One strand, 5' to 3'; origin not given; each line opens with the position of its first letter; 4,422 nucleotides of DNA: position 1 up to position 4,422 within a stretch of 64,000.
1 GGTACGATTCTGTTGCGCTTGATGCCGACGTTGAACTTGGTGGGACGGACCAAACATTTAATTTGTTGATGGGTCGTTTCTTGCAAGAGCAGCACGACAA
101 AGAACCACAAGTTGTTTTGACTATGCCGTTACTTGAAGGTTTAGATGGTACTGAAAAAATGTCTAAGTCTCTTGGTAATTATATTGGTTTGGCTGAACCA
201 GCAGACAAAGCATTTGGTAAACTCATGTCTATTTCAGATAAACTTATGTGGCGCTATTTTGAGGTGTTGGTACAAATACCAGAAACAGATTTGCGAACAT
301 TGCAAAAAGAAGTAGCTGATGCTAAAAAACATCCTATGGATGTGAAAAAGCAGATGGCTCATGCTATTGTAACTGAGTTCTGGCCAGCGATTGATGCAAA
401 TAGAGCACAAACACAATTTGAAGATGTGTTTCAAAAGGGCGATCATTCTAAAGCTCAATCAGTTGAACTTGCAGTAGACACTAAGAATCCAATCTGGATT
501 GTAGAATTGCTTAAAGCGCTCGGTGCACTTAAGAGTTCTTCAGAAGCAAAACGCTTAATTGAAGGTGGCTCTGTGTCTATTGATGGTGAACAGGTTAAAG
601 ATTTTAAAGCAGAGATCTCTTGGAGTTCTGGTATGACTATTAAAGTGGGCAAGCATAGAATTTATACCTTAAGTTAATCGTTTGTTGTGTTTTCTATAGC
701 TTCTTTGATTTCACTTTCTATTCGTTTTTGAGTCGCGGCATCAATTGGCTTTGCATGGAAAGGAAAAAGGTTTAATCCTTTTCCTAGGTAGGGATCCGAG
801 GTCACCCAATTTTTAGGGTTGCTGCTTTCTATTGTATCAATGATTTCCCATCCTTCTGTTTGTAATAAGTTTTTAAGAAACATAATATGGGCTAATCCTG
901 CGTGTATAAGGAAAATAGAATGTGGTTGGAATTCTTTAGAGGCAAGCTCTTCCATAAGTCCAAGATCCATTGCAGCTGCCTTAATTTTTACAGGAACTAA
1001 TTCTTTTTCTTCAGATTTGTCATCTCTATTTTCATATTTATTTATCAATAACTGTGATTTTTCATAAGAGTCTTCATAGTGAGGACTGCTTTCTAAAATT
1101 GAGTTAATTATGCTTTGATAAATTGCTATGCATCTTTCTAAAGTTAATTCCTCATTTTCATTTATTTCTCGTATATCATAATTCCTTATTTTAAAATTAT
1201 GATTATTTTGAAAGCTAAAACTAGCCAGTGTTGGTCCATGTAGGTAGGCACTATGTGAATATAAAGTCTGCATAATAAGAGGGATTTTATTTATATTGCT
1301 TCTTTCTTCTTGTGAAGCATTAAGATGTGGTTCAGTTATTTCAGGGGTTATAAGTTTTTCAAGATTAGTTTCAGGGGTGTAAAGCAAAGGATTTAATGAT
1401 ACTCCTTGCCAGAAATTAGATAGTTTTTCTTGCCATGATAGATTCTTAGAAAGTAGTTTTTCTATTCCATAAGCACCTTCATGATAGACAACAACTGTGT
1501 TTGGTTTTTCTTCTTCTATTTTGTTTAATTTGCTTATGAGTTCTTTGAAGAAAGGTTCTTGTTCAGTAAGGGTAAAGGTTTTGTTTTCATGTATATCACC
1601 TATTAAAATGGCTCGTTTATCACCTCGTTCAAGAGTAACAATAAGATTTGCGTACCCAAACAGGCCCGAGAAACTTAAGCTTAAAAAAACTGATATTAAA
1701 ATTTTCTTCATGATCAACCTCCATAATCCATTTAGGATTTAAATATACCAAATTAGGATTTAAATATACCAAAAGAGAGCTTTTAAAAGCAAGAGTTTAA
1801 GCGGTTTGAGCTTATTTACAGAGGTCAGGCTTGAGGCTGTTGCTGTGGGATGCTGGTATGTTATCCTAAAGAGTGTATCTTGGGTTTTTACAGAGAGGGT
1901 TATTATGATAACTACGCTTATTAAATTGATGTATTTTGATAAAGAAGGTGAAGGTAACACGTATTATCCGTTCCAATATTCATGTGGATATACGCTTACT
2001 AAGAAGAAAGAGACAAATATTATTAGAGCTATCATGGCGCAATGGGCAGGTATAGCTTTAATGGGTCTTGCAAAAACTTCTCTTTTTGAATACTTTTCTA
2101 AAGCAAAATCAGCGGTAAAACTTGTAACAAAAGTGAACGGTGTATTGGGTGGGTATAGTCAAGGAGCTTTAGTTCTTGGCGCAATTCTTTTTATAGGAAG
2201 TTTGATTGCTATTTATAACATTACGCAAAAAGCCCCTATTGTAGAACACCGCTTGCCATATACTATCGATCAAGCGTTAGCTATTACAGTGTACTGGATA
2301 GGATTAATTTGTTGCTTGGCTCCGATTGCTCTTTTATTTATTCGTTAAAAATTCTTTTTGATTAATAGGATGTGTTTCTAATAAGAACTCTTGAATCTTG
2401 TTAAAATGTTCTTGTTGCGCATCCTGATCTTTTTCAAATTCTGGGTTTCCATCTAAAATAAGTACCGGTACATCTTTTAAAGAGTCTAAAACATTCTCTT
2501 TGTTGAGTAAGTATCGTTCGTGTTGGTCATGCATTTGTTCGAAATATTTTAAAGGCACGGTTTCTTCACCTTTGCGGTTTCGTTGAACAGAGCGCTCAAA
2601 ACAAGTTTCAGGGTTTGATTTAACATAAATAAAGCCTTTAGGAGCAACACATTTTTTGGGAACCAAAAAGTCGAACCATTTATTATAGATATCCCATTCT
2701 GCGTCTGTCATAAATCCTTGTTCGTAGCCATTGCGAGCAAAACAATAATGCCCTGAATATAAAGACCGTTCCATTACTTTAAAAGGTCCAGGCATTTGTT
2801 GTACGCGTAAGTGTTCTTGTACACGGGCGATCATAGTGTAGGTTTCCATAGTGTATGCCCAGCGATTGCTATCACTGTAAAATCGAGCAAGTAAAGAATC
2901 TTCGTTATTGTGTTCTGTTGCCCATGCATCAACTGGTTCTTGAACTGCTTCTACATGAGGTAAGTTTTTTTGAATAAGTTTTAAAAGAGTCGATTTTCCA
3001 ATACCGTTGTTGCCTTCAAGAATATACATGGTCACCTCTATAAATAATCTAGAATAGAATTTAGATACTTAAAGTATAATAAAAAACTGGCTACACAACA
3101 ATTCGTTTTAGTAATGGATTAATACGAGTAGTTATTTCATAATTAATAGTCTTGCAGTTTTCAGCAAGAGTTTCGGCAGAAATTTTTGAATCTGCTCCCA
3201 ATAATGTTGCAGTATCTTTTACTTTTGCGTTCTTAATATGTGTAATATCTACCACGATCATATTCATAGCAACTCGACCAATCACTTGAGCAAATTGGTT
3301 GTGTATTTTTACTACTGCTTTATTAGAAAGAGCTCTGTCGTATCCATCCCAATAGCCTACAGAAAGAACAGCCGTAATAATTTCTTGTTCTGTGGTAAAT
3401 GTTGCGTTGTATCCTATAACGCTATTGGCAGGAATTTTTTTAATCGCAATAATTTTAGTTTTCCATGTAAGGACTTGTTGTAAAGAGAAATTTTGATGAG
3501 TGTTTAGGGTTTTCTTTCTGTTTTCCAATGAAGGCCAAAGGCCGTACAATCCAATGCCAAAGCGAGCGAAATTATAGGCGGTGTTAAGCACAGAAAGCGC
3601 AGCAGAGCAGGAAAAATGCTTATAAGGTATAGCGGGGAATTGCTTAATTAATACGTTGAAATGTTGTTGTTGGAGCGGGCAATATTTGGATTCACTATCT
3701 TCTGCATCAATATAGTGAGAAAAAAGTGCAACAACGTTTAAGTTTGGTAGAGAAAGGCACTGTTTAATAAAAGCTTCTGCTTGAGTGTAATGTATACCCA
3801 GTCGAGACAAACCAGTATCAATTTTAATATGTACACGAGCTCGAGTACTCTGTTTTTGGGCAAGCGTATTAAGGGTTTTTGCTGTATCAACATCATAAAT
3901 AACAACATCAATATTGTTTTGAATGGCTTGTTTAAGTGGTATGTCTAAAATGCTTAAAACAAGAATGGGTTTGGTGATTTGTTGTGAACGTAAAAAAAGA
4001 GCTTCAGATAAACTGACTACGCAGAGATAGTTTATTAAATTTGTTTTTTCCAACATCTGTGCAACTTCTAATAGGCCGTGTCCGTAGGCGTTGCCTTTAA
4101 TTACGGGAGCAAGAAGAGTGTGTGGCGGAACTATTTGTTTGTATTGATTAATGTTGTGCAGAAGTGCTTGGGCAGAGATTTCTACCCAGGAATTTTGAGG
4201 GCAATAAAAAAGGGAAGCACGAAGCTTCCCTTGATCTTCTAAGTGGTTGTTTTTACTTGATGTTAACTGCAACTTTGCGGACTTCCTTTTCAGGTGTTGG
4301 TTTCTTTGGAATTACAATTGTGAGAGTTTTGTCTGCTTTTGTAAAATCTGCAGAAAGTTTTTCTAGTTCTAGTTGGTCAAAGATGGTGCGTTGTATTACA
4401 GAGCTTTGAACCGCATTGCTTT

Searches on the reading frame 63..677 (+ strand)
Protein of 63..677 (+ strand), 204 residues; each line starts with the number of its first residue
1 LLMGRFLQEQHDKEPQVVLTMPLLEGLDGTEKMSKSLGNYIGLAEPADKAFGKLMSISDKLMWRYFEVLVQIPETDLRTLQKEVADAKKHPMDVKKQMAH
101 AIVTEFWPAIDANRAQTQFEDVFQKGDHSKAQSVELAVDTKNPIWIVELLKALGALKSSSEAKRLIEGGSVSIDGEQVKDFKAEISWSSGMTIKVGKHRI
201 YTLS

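Call 41: search_protein_families(library=pfam, proteins=[window:63-677:+], max_evalue=0.00001)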
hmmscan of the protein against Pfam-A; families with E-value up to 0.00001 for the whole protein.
window:63-677:+ (204 aa): 3 families
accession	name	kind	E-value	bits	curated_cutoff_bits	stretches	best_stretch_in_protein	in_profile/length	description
PF00579.31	tRNA-synt_1b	-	3.6e-15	56.5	21.1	1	2-124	165-292/292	tRNA synthetases class I (W and Y)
PF01479.30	S4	-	2.8e-06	27.4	22.8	1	145-180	2-37/48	S4 domain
PF22421.1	SYY_C-terminal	-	7.7e-06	26.2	27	0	140-187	15-62/83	Tyrosine--tRNA ligase SYY-like C-terminal domain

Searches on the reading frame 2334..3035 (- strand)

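Call 41: search_protein_families(library=pfam, proteins=[window:2334-3035:-], max_evalue=0.00001)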
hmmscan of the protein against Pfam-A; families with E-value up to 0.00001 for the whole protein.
window:2334-3035:- (233 aa): 1 family
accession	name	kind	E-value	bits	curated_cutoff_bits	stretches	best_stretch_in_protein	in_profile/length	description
PF01712.25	dNK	-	2.6e-51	174.7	27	1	6-218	3-202/203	Deoxynucleoside kinase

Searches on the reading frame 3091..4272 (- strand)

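Call 41: search_protein_families(library=pfam, proteins=[window:3091-4272:-], max_evalue=0.00001)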
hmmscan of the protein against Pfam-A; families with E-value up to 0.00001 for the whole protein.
window:3091-4272:- (393 aa): 2 families
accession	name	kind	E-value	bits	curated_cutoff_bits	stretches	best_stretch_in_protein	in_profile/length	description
PF01168.26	Ala_racemase_N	-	1.3e-52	179.1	24.1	1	32-245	1-218/220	Alanine racemase, N-terminal domain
PF00842.27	Ala_racemase_C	-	5.1e-39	133.2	25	1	267-391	1-126/127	Alanine racemase, C-terminal domain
